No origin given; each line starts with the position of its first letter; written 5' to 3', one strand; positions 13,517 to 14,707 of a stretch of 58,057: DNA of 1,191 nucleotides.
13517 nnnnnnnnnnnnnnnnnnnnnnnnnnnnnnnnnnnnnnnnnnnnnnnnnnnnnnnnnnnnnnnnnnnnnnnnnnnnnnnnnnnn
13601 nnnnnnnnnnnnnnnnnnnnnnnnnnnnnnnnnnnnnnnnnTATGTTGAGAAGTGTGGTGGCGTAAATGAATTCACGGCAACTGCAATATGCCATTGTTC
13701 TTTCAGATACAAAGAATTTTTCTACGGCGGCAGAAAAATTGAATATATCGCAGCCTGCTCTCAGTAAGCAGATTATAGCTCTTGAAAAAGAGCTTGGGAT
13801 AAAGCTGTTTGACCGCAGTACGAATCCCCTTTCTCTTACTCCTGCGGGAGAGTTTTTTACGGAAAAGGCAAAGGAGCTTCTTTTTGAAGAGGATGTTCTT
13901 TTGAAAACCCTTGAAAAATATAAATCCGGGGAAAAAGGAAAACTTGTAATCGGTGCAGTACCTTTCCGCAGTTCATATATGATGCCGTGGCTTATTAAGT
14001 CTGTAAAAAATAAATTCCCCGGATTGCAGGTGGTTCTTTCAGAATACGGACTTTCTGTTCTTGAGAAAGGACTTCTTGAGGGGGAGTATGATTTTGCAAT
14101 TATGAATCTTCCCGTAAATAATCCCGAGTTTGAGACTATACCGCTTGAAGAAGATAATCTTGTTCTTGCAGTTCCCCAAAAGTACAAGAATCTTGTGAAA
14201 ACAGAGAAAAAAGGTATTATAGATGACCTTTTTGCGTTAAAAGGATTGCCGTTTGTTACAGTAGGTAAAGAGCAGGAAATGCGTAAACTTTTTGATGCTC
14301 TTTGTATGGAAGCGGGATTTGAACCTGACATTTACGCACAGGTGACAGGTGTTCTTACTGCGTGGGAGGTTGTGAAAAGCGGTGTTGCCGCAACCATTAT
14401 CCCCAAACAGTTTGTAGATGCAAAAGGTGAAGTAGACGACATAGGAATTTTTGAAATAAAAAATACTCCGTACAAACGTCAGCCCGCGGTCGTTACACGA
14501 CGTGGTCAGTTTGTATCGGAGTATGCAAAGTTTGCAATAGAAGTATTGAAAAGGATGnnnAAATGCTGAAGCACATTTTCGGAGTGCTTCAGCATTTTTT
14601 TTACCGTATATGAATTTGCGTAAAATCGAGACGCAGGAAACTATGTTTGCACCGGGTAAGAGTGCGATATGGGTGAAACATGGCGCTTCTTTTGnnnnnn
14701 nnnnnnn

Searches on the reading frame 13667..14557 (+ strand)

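Call 62: search_protein_families(library=pfam, proteins=[window:13667-14557:+], max_evalue=0.00001)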
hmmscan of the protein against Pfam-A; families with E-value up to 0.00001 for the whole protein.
window:13667-14557:+ (297 aa): 2 families
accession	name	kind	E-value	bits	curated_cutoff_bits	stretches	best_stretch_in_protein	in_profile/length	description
PF03466.25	LysR_substrate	-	1e-29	103.9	28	1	87-296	2-206/209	LysR substrate binding domain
PF00126.33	HTH_1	-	1.8e-21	76.3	26.6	1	4-62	2-60/60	Bacterial regulatory helix-turn-helix protein, lysR family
